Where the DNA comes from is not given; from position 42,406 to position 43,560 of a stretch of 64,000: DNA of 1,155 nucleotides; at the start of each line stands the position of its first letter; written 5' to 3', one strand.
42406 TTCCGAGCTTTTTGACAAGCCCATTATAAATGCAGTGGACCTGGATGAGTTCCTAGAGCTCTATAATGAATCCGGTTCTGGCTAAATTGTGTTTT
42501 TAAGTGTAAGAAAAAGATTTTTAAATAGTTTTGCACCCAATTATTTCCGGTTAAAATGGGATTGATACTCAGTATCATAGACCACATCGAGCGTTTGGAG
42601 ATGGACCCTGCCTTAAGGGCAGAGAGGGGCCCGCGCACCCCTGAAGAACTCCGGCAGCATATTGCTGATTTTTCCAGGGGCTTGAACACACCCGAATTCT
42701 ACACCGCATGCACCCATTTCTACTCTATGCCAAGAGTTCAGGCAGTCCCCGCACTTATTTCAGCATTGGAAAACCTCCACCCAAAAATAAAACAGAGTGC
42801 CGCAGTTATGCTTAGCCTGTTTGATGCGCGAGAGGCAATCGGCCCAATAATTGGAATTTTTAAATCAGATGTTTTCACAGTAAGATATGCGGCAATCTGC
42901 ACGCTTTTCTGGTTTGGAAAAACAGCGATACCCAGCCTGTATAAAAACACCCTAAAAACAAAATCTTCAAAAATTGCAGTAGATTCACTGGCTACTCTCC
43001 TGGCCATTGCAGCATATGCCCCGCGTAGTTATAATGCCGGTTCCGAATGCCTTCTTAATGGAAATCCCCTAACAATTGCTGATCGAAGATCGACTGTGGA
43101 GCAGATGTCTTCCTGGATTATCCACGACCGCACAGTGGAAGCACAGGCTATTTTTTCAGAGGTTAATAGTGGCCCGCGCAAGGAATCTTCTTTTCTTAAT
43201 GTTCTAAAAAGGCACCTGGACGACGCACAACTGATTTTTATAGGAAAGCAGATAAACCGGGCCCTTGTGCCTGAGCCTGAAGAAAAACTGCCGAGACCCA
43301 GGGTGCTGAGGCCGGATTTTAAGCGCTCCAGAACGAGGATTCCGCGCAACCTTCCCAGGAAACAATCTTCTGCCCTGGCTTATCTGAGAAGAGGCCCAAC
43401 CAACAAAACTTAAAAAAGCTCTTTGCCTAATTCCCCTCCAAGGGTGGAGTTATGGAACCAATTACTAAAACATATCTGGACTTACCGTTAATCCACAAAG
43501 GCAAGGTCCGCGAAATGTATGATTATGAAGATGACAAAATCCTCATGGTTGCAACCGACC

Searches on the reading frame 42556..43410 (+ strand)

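Call 47: search_protein_families(library=pfam, proteins=[window:42556-43410:+], max_evalue=0.01)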
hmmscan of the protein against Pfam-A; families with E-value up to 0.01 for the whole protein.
window:42556-43410:+ (285 aa): 1 family
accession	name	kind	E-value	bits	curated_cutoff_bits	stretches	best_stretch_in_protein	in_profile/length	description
PF13646.12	HEAT_2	-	4.6e-05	24.1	27.7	1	64-134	1-73/88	HEAT repeats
